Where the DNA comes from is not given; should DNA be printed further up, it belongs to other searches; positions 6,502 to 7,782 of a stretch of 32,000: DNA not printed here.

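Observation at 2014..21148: Seventeen-gene co-directional catabolic supercluster whose enzyme combination I cannot match to any pathway I know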

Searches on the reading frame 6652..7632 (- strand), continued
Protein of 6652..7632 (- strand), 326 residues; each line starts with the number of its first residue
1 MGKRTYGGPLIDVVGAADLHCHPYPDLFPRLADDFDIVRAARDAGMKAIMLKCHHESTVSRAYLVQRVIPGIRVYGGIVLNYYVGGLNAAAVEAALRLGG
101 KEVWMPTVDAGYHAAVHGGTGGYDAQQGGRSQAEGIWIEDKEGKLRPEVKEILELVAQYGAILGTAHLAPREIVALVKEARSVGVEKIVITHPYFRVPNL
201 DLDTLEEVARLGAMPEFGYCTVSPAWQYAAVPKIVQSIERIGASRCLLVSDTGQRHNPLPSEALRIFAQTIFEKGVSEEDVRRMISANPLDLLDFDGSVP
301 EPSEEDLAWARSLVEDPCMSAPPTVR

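Call 78: search_protein_representatives(protein=window:6652-7632:-)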
Query: 326 residues. Proteins with E-value up to 0.001 (for the whole library): 3286; up to 1e-10: 2012; up to 1e-30: 659. The best 150 are listed.
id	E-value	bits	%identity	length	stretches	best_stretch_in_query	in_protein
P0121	7.6e-141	485.4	99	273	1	1-220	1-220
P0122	1.1e-98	346.9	52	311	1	11-296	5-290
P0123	9.2e-96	337.3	63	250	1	87-319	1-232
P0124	3.4e-88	312.4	74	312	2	114-288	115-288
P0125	1.8e-81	290.3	87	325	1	1-143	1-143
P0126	2.6e-81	289.8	35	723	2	13-301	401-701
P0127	2.5e-76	273.4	49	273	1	10-293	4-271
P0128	6.2e-75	268.8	52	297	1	7-233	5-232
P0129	1.5e-74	267.5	48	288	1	10-293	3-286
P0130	1.3e-73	264.5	44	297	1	8-293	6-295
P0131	4.1e-71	256.3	45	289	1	13-294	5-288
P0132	2.1e-70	253.9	46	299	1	11-294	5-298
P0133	5.5e-70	252.6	45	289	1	10-293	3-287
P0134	4.0e-69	249.7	41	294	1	9-295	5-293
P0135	4.8e-68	246.2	44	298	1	14-295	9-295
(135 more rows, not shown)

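Call 79: search_protein_families(library=ncbifam, proteins=[L071:4563-5564:+, L046:12343-13287:-, L088:797-1750:+, L088:8758-9963:+, L046:10218-11345:+, L058:7799-9589:+], max_evalue=1e-20)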
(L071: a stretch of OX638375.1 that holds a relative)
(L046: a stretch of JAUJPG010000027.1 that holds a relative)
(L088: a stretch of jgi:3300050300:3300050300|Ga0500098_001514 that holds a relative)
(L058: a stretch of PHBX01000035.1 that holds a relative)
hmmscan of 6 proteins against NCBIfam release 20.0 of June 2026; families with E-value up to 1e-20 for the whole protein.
L071:4563-5564:+ (333 aa): 12 families
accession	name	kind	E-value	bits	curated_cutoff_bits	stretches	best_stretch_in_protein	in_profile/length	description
TIGR03619.1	F420_Rv2161c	subfamily_domain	2.4e-61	207.5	166.9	1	47-311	3-245/247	TIGR03619 family F420-dependent LLM class oxidoreductase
TIGR03560.1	F420_Rv1855c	subfamily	2.7e-41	141.8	231.4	1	35-248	8-226/227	TIGR03560 family F420-dependent LLM class oxidoreductase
TIGR03571.1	lucif_BA3436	subfamily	6.4e-40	137.3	303.9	1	36-331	25-303/304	TIGR03571 family LLM class oxidoreductase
TIGR03621.1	F420_MSMEG_2516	subfamily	2.1e-30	105.9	213.15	1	41-211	13-171/295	TIGR03621 family F420-dependent LLM class oxidoreductase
TIGR04021.1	LLM_DMSO2_sfnG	equivalog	5.1e-27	95.1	382.95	1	46-262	32-247/350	dimethylsulfone monooxygenase SfnG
TIGR03856.1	F420_MSMEG_2906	subfamily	1.5e-26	93.5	243.7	1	33-250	7-210/249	LLM class F420-dependent oxidoreductase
NF002619.0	PRK02271.1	equivalog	2.9e-26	92.5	276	1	40-263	12-224/329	5,10-methylenetetrahydromethanopterin reductase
TIGR04020.1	seco_metab_LLM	subfamily_domain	6.4e-26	91.3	244.45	1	48-287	25-268/341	MupA/Atu3671 family FMN-dependent luciferase-like monooxygenase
TIGR03857.1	F420_MSMEG_2249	hypoth_equivalog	1.2e-25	90.5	218.4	1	35-250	7-212/329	TIGR03857 family LLM class F420-dependent oxidoreductase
TIGR03854.1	F420_MSMEG_3544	hypoth_equivalog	1.4e-25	90.2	295.6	1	46-330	17-287/290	TIGR03854 family LLM class F420-dependent oxidoreductase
TIGR03555.1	F420_mer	equivalog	2.5e-25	89.6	348.7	1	43-261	13-221/325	5,10-methylenetetrahydromethanopterin reductase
TIGR04027.1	LLM_KPN_01858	hypoth_equivalog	1.2e-22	80.3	412.9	1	49-175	27-151/326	putative FMN-dependent luciferase-like monooxygenase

L046:12343-13287:- (314 aa): 11 families
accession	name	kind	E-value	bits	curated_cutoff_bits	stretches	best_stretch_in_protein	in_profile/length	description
TIGR03619.1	F420_Rv2161c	subfamily_domain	6.2e-62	209.4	166.9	1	26-264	2-218/247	TIGR03619 family F420-dependent LLM class oxidoreductase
TIGR03560.1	F420_Rv1855c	subfamily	6.1e-42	144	231.4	1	14-228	7-226/227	TIGR03560 family F420-dependent LLM class oxidoreductase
TIGR03571.1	lucif_BA3436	subfamily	3.7e-38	131.5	303.9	1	15-221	24-232/304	TIGR03571 family LLM class oxidoreductase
TIGR03621.1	F420_MSMEG_2516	subfamily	1.6e-31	109.5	213.15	1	21-188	13-168/295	TIGR03621 family F420-dependent LLM class oxidoreductase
TIGR04020.1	seco_metab_LLM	subfamily_domain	3.9e-27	95.3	244.45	1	24-257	21-258/341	MupA/Atu3671 family FMN-dependent luciferase-like monooxygenase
TIGR04021.1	LLM_DMSO2_sfnG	equivalog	1.4e-26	93.8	382.95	1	19-238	25-243/350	dimethylsulfone monooxygenase SfnG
TIGR03854.1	F420_MSMEG_3544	hypoth_equivalog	1e-25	90.7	295.6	1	25-235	16-219/290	TIGR03854 family LLM class F420-dependent oxidoreductase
TIGR03856.1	F420_MSMEG_2906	subfamily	1.3e-23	83.9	243.7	1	13-232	7-212/249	LLM class F420-dependent oxidoreductase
TIGR04027.1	LLM_KPN_01858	hypoth_equivalog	9.2e-23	80.7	412.9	1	29-155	27-151/326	putative FMN-dependent luciferase-like monooxygenase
TIGR03555.1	F420_mer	equivalog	2.4e-22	79.8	348.7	1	21-242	11-222/325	5,10-methylenetetrahydromethanopterin reductase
NF002619.0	PRK02271.1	equivalog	2.4e-22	79.6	276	1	20-242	12-223/329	5,10-methylenetetrahydromethanopterin reductase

L088:797-1750:+ (317 aa): 8 families
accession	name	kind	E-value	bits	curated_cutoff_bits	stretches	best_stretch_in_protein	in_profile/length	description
TIGR03619.1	F420_Rv2161c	subfamily_domain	4.9e-52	177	166.9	1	26-288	3-245/247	TIGR03619 family F420-dependent LLM class oxidoreductase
TIGR03560.1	F420_Rv1855c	subfamily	4.9e-37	127.9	231.4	1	17-223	10-224/227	TIGR03560 family F420-dependent LLM class oxidoreductase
TIGR03571.1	lucif_BA3436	subfamily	2.2e-32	112.6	303.9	1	5-218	14-232/304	TIGR03571 family LLM class oxidoreductase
TIGR03621.1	F420_MSMEG_2516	subfamily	6.1e-26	91.2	213.15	1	19-188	12-171/295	TIGR03621 family F420-dependent LLM class oxidoreductase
TIGR03857.1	F420_MSMEG_2249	hypoth_equivalog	7.1e-26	91.2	218.4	1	22-257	15-242/329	TIGR03857 family LLM class F420-dependent oxidoreductase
TIGR03856.1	F420_MSMEG_2906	subfamily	1.6e-22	80.3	243.7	1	22-227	17-210/249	LLM class F420-dependent oxidoreductase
TIGR03854.1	F420_MSMEG_3544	hypoth_equivalog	2e-21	76.6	295.6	1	20-307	15-287/290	TIGR03854 family LLM class F420-dependent oxidoreductase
NF002619.0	PRK02271.1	equivalog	2.6e-21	76.3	276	0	11-246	7-230/329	5,10-methylenetetrahydromethanopterin reductase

L088:8758-9963:+ (401 aa): 4 families
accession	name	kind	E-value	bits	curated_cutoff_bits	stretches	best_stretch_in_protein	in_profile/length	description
NF006058.0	PRK08206.1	equivalog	7.8e-100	334.2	276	1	34-391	32-395/402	diaminopropionate ammonia-lyase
TIGR03528.1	2_3_DAP_am_ly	equivalog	2.5e-77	260.1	532.25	1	34-389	29-393/396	diaminopropionate ammonia-lyase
TIGR01747.1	diampropi_NH3ly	subfamily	1.4e-74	251.1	274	1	32-389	8-374/376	diaminopropionate ammonia-lyase family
NF004771.0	PRK06110.1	equivalog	4.4e-24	85.2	317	1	46-349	21-288/323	threonine dehydratase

L046:10218-11345:+ (375 aa): 12 families
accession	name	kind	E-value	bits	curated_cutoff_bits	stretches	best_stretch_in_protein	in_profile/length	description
NF006050.0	PRK08197.1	equivalog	2e-60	204.7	303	1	22-355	53-389/406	threonine synthase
NF004170.0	PRK05638.1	equivalog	5.5e-53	180.1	421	1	24-351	43-359/442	threonine synthase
NF004996.0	PRK06381.1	equivalog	1.3e-45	155.8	266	1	46-345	13-316/319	threonine synthase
TIGR00260.1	thrC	equivalog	1.8e-36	126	167.1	1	27-351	1-339/340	threonine synthase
NF006205.0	PRK08329.1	equivalog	1.3e-34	119.8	358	1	66-347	74-343/347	threonine synthase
NF005035.0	PRK06450.1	equivalog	1.4e-32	112.9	301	1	71-350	72-337/338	threonine synthase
TIGR01127.1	ilvA_1Cterm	equivalog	3.4e-27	95.4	378.75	1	66-345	17-282/380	threonine ammonia-lyase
NF004771.0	PRK06110.1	equivalog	1.2e-26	93.6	317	1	57-354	30-312/323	threonine dehydratase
NF005600.0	PRK07334.1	equivalog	4.1e-26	91.5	496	1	45-354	25-317/408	threonine ammonia-lyase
NF006094.0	PRK08246.1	subfamily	1.5e-22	80.4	331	1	49-330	24-287/310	serine/threonine dehydratase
TIGR01124.1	ilvA_2Cterm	equivalog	3.9e-21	75.2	411.3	1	49-345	18-303/499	threonine ammonia-lyase, biosynthetic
NF005292.0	PRK06815.1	equivalog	6.5e-21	74.7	371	1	45-343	18-302/320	threonine/serine dehydratase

L058:7799-9589:+ (596 aa): 28 families (the best 25 are shown)
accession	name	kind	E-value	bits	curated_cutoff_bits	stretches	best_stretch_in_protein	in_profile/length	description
NF004900.0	PRK06263.1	equivalog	1.2e-127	426.8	718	1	6-557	3-539/546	fumarate reductase (CoM/CoB) subunit TfrA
NF005866.0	PRK07803.1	equivalog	1.3e-105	353.9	819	2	283-562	318-591/631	fumarate reductase/succinate dehydrogenase flavoprotein subunit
TIGR01812.1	sdhA_frdA_Gneg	subfamily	2.6e-100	336.6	567.3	1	12-571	1-559/568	succinate dehydrogenase or fumarate reductase, flavoprotein subunit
NF004724.0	PRK06069.1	subfamily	1.4e-95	320.6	826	1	7-569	2-567/577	succinate dehydrogenase/fumarate reductase flavoprotein subunit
TIGR01816.1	sdhA_forward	equivalog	6.6e-80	268.9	727.35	1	12-577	4-576/584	succinate dehydrogenase flavoprotein subunit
TIGR00551.1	nadB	equivalog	7.3e-76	255.8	452.75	1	11-540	3-489/489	L-aspartate oxidase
NF005867.0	PRK07804.1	equivalog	5.7e-75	252.6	639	1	9-565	17-542/548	L-aspartate oxidase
NF006686.0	PRK09231.1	equivalog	1.2e-74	252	854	1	7-562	2-564/598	fumarate reductase (quinol) flavoprotein subunit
NF005037.0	PRK06452.1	equivalog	1.8e-74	251.3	862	1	8-567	3-554/566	succinate dehydrogenase flavoprotein subunit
TIGR01176.1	fum_red_Fp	equivalog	3.8e-74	250.3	932.7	1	9-571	2-571/580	fumarate reductase (quinol) flavoprotein subunit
NF004613.0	PRK05945.1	equivalog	2.8e-70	237.5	824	1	11-569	4-565/575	succinate dehydrogenase/fumarate reductase flavoprotein subunit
NF005701.0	PRK07512.1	equivalog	1.9e-68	231.1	528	1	5-551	4-495/516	L-aspartate oxidase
NF005636.0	PRK07395.1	subfamily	3.1e-64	217.2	723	1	7-556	9-551/560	L-aspartate oxidase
NF006383.0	PRK08626.1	equivalog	3.2e-63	214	663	1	137-559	155-574/657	fumarate reductase flavoprotein subunit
NF005978.0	PRK08071.1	equivalog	1e-61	208.9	621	1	11-558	4-507/514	L-aspartate oxidase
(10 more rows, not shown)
